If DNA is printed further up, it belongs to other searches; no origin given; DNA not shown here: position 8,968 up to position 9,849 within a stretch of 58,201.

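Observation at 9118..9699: XRE-type HTH fused to a full 2Fe superoxide reductase (desulfoferrodoxin): a possible one-component superoxide or iron sensor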

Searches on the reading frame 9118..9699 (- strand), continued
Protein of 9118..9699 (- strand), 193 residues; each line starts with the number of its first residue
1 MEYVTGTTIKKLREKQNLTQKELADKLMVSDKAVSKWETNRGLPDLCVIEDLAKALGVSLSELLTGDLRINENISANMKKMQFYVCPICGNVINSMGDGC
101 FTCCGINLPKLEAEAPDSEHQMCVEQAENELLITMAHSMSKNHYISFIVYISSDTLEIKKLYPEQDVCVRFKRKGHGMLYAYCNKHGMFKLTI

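Call 35: fold_search(model_id=the predicted structure, library=pdb)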
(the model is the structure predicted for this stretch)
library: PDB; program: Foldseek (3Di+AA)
matches with E <= 10: 1401; with E <= 0.001: 63
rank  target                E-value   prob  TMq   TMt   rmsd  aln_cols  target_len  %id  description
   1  2ji2_A                2.3e-10  1.00  0.51  0.74   3.1       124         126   25  X-ray structure of E114A mutant of superoxide reductase from Desulfoarculus baarsii in the native, reduced form (released 2007-05-01)
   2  2ji2_B                3.0e-10  1.00  0.50  0.75   3.2       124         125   25  X-ray structure of E114A mutant of superoxide reductase from Desulfoarculus baarsii in the native, reduced form (released 2007-05-01)
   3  2ji1_A                4.5e-10  1.00  0.50  0.74   3.0       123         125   24  X-ray structure of wild-type superoxide reductase from Desulfoarculus baarsii (released 2007-05-01)
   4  1dfx                  2.7e-09  1.00  0.50  0.74   3.1       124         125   24  DESULFOFERRODOXIN FROM DESULFOVIBRIO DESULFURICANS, ATCC 27774 (released 1998-10-14)
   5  1vzg_A                4.0e-09  1.00  0.51  0.75   3.1       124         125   24  Structure of superoxide reductase bound to ferrocyanide and active site expansion upon X-ray induced photoreduction (released 2004-08-27)
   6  1y07_D                2.7e-08  1.00  0.53  0.81   2.0       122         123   20  Crystal structure of the superoxide reductase from Treponema pallidum (released 2005-11-22)
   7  1y07_C                7.0e-08  1.00  0.53  0.81   2.0       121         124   20  Crystal structure of the superoxide reductase from Treponema pallidum (released 2005-11-22)
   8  1y07_B                2.6e-07  1.00  0.50  0.77   2.4       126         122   18  Crystal structure of the superoxide reductase from Treponema pallidum (released 2005-11-22)
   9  1y07_A                1.7e-06  1.00  0.48  0.74   3.5       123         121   19  Crystal structure of the superoxide reductase from Treponema pallidum (released 2005-11-22)
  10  6b9s_F                2.6e-06  1.00  0.30  0.15  14.6       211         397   16  MPnS crystallized in the absence of substrate (released 2017-12-20)
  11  1zz8_A                7.3e-06  1.00  0.32  0.32  14.3       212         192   16  Crystal Structure of FeII HppE in Complex with Substrate Form 2 (released 2005-07-26)
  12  1zzb_A                7.3e-06  1.00  0.30  0.32  14.6       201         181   18  Crystal Structure of CoII HppE in Complex with Substrate (released 2005-07-26)
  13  6b9s_C                9.7e-06  1.00  0.30  0.14  15.4       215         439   17  MPnS crystallized in the absence of substrate (released 2017-12-20)
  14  6b9s_D                1.5e-05  1.00  0.30  0.13  15.2       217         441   16  MPnS crystallized in the absence of substrate (released 2017-12-20)
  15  6b9r_A                1.5e-05  1.00  0.29  0.13  15.3       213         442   14  Streptomyces albus HEPD with substrate 2-hydroxyethylphosphonate (2-HEP) and Fe(II) bound (released 2017-12-20)
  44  3jxb_C                3.2e-04  1.00  0.32  0.86   2.2        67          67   33  Crystal structure of the P22 c2 repressor protein in complex with synthetic operator 9C (released 2010-01-19)
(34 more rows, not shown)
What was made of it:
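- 9505..9684 (-): XRE/cI-type helix-turn-helix domain, aa 6-65, five helices. The recognition helix contains the invariant S35-K36-W37-E38-T39. Foldseek P22 c2 repressor 3jxb, TM(target) 0.86 (call 35).
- Closest known: HppE / HEPD / MPnS. Same: Foldseek retrieves them over the whole chain (call 35).
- HTH_3-like domains fused to Fe(II) enzymes can be purely structural, as in HppE, HEPD and MPnS (call 35). Foldseek finds HppE, HEPD and MPnS (HTH_3-like domain plus Fe(II) enzyme) as whole-chain architectural analogues (call 35).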

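Call 46: search_protein_families(library=pfam, alignment_id=A3, max_evalue=0.00001)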
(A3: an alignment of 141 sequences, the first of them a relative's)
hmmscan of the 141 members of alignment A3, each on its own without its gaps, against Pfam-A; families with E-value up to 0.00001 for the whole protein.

A. member 1, L001:5501-5992:- (164 aa): 0 families

B. families by the number of members that match (of 141 scanned): 130 families (the first 25 are shown)
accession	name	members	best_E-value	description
PF01418.23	HTH_6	7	1.6e-16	Helix-turn-helix domain, rpiR family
PF13280.12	WYL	3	3.9e-22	WYL domain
PF00583.31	Acetyltransf_1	3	2.6e-16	Acetyltransferase (GNAT) family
PF13508.13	Acetyltransf_7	3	2.6e-13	Acetyltransferase (GNAT) domain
PF13673.13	Acetyltransf_10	3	2e-11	Acetyltransferase (GNAT) domain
PF25583.1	WCX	3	7.1e-10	WCX domain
PF12725.13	DUF3810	2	2.4e-103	Protein of unknown function (DUF3810)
PF01554.23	MatE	2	3.1e-57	MatE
PF09966.14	DUF2200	2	6.8e-50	Uncharacterized protein conserved in bacteria (DUF2200)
PF05857.17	TraX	2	6.4e-43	TraX protein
PF14307.12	Glyco_tran_WbsX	2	6.2e-42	Glycosyltransferase WbsX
PF02367.23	TsaE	2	5.9e-39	Threonylcarbamoyl adenosine biosynthesis protein TsaE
PF00005.33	ABC_tran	2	3.1e-31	ABC transporter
PF00270.35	DEAD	2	2.8e-28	DEAD/DEAH box helicase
PF01475.25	FUR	2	5e-24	Ferric uptake regulator family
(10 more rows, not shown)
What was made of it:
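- FUR-family genes neighbour the gene in 2 of 141 cases (call 46).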

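Call 59: search_solved_structures(query=A1, max_evalue=0.001, show_alignments=5)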
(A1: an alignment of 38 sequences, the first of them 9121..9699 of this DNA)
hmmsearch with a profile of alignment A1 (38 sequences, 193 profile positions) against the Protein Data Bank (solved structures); distinct sequences matched with E-value up to 0.001: 29.
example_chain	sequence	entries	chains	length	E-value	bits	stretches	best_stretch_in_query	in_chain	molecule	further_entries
2ji2_A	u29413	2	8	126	1.4e-15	60.8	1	80-191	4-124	Desulfoferrodoxin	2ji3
2ji1_A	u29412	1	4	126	4.1e-15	59.2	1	80-191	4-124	Desulfoferrodoxin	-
1vzg_A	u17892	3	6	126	9.1e-15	58.1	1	80-191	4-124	DESULFOFERRODOXIN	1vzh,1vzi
1dfx_A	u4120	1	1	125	5.7e-10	42.5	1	79-191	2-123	DESULFOFERRODOXIN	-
9sf2_A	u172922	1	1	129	1e-06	31.9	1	1-69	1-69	Transcriptional regulator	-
1adr_A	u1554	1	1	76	1.1e-06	31.8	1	4-71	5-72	P22 C2 REPRESSOR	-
9k3w_A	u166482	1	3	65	2.6e-06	30.5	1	7-64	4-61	Transcriptional regulator, PbsX family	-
2mez_A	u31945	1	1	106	5e-06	29.6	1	7-63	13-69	Multiprotein Bridging Factor (MBP-like)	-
8tac_A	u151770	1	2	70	5.3e-06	29.5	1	6-58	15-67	DBP48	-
2r1j_L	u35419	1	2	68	1.7e-05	27.8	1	4-67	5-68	Repressor protein C2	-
3jxb_C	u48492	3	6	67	1.8e-05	27.8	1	4-67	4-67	Repressor protein C2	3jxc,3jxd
7t8i_A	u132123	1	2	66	4e-05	26.7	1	6-64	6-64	Phage element (ICEBs1)transcriptional regulator (Xre family)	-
1x57_A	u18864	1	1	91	4.8e-05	26.4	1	5-60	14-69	Endothelial differentiation-related factor 1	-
3bs3_A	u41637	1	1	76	5.8e-05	26.1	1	8-69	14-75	Putative DNA-binding protein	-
7nrd_Sh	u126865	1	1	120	6e-05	26.1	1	6-60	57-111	Multiprotein-bridging factor 1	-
1y07_A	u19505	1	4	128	0.00015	24.8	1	102-189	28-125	desulfoferrodoxin (rbo)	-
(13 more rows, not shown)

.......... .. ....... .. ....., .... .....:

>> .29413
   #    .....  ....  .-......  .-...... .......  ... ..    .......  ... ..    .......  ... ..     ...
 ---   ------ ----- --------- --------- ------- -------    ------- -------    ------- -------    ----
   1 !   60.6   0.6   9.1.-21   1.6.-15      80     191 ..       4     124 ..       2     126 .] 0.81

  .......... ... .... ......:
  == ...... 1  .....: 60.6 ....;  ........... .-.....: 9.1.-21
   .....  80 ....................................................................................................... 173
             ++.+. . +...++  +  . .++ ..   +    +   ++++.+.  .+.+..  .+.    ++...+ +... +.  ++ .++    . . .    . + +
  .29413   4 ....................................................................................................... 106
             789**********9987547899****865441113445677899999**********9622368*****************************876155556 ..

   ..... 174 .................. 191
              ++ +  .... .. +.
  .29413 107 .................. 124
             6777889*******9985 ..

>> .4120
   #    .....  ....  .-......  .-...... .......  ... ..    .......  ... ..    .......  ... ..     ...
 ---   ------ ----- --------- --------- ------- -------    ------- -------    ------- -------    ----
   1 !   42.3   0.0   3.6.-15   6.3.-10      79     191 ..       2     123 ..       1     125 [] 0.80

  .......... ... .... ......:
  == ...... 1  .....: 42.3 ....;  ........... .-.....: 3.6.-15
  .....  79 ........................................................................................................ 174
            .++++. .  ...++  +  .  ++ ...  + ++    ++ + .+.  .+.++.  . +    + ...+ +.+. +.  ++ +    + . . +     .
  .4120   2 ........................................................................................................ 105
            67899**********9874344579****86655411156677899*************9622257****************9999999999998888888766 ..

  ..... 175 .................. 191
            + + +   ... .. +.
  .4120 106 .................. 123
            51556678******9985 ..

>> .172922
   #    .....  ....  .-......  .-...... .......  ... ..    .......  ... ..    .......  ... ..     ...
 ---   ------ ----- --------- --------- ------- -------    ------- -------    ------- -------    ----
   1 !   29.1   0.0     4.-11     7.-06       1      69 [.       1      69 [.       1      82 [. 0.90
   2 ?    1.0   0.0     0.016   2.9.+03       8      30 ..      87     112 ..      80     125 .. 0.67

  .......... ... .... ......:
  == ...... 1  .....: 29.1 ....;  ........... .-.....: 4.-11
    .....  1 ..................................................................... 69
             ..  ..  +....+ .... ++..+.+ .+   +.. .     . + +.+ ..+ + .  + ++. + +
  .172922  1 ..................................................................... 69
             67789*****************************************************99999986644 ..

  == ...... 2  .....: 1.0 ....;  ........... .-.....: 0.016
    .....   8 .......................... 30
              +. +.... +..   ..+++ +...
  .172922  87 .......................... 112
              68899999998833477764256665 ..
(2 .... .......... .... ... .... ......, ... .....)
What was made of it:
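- Checked: Family profile against PDB: 1.4e-15 and 5.7e-10 (call 59).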
